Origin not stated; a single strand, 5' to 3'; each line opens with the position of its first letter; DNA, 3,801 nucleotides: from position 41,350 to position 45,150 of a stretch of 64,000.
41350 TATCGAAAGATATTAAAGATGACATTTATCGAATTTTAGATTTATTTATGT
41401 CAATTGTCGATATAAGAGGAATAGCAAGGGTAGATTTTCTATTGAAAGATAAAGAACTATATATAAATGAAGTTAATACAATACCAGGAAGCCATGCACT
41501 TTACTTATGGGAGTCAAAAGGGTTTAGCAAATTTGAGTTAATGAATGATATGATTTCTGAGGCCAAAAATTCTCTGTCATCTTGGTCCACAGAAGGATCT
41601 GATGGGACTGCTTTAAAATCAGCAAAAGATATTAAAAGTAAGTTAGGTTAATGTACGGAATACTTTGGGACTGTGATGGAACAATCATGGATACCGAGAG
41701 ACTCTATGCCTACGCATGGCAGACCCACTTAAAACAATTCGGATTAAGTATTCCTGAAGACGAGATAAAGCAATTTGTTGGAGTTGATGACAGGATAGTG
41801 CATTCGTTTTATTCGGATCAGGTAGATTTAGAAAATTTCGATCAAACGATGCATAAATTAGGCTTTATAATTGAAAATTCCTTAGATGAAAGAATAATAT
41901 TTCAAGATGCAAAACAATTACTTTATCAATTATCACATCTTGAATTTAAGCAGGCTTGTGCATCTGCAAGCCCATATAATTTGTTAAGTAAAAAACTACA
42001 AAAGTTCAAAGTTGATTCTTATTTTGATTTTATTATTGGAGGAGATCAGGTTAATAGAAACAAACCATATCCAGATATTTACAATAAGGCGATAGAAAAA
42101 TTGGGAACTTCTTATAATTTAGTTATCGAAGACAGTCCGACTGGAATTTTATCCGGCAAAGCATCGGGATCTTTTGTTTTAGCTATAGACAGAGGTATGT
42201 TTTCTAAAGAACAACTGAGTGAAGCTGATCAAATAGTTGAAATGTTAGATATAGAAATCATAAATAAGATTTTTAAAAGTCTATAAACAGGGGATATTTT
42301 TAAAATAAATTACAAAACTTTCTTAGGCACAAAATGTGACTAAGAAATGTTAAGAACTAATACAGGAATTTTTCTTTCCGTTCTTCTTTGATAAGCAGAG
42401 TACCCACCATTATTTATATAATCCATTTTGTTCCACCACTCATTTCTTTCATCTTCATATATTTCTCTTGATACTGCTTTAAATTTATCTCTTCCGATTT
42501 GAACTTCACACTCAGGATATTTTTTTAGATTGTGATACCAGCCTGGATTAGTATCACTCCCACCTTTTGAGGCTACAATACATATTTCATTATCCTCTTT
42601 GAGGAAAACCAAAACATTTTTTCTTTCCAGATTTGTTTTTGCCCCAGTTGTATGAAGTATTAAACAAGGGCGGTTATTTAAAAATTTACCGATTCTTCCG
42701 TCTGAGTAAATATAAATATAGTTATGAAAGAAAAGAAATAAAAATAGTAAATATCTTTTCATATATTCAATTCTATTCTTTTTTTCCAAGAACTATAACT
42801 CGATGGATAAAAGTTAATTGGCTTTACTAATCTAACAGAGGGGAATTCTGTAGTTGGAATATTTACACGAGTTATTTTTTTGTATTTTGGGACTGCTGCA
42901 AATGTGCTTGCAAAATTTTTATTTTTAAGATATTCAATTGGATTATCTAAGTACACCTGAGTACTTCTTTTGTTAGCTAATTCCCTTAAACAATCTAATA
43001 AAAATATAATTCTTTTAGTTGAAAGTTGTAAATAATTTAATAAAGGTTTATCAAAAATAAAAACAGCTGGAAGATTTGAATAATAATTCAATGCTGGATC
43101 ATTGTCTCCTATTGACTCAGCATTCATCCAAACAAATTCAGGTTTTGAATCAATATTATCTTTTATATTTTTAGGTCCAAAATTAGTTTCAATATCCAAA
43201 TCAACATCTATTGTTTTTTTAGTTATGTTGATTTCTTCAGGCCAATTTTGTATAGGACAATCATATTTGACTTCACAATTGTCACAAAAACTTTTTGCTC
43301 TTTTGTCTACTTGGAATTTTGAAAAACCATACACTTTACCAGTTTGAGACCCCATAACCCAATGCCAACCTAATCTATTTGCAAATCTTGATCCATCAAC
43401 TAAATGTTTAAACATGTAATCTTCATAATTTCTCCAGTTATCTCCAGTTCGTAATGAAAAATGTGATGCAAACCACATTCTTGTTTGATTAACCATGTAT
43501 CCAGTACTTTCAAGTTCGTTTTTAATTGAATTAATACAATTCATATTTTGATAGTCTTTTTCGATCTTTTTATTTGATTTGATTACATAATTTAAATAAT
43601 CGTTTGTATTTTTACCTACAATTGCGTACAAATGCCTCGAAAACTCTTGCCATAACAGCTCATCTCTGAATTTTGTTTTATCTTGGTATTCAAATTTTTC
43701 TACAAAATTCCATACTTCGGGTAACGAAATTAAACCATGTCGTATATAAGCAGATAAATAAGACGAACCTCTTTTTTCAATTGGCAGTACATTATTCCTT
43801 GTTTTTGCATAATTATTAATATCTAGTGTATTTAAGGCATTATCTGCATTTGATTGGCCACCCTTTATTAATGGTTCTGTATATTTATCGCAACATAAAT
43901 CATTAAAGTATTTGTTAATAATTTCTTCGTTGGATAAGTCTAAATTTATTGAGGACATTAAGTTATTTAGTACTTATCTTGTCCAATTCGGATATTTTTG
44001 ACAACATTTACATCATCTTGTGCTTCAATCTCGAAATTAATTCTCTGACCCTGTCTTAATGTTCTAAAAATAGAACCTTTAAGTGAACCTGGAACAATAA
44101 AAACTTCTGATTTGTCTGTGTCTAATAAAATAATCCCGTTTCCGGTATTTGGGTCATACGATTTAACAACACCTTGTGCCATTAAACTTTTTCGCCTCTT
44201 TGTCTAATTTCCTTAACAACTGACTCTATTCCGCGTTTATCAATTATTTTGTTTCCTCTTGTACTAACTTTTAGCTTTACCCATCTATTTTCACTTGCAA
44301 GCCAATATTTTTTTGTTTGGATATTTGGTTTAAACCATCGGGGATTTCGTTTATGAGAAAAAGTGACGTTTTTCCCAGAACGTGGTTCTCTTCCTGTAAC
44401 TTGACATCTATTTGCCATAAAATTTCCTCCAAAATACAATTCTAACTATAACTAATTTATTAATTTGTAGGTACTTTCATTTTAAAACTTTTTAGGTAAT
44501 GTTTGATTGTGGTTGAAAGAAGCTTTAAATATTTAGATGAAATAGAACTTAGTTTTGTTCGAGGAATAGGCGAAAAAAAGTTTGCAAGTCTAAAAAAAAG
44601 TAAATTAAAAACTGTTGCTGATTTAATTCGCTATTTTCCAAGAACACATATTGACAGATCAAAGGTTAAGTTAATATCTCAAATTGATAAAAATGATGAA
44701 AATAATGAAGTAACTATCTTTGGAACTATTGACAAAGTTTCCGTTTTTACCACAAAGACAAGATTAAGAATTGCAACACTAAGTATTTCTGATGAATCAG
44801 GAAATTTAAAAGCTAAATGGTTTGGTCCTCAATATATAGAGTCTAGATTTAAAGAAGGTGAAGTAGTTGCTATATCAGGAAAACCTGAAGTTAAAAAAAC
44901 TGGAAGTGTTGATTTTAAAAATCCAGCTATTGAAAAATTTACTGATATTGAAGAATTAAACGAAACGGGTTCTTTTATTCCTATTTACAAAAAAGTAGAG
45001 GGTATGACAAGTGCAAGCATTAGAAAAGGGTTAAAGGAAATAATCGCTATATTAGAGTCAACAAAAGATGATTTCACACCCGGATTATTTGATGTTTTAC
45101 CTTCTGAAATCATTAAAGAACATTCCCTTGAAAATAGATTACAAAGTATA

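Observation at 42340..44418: Ribosomal protein L28 operon continues into an inverted-topology photolyase coupled to an F420-type DDN protein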

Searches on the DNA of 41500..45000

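Call 52: search_rna_families(source=window, start=41500, end=45000, threshold=evalue, max_evalue=1)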
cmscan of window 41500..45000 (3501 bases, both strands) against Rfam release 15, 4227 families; matches with E-value up to 1: 0.
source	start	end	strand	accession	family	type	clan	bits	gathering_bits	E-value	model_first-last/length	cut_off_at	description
